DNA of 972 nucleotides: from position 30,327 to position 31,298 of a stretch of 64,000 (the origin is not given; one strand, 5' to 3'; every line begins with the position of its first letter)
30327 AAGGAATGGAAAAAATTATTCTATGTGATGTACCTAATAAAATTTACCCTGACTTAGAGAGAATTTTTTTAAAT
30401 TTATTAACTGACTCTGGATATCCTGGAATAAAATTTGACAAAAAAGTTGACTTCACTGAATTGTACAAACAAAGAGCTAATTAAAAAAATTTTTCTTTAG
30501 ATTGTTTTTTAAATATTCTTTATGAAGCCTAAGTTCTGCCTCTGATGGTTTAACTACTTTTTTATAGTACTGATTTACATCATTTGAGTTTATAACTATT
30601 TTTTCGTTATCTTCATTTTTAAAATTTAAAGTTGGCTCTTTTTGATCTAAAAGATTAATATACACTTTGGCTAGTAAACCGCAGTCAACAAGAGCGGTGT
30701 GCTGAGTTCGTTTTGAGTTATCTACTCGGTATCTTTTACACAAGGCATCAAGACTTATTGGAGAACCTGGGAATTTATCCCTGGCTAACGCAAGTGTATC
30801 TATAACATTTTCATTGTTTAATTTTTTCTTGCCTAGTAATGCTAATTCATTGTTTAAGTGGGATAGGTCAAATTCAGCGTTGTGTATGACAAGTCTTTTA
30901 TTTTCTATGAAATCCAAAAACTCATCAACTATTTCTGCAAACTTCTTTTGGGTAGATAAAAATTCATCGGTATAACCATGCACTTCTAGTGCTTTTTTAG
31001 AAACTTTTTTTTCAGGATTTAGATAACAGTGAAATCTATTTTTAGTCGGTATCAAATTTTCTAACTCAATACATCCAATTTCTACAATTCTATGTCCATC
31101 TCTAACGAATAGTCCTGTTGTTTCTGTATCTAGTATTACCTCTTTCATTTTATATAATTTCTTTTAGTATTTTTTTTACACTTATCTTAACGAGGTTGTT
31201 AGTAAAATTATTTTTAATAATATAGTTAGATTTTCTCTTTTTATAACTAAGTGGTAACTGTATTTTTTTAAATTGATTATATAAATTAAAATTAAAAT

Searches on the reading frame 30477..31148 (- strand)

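Call 49: search_protein_families(library=pfam, proteins=[window:30477-31148:-], max_evalue=0.001)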
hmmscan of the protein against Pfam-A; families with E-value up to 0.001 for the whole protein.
window:30477-31148:- (223 aa): 3 families
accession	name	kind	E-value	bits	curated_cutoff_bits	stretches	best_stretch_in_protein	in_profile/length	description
PF00929.31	RNase_T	-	2.9e-37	129.2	24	1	4-163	1-164/164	Exonuclease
PF01612.26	DNA_pol_A_exo1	-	4.6e-05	23.7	23.6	1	69-140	63-127/173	3'-5' exonuclease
PF13482.12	RNase_H_2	-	0.00061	20.2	22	0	5-126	2-100/165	RNase_H superfamily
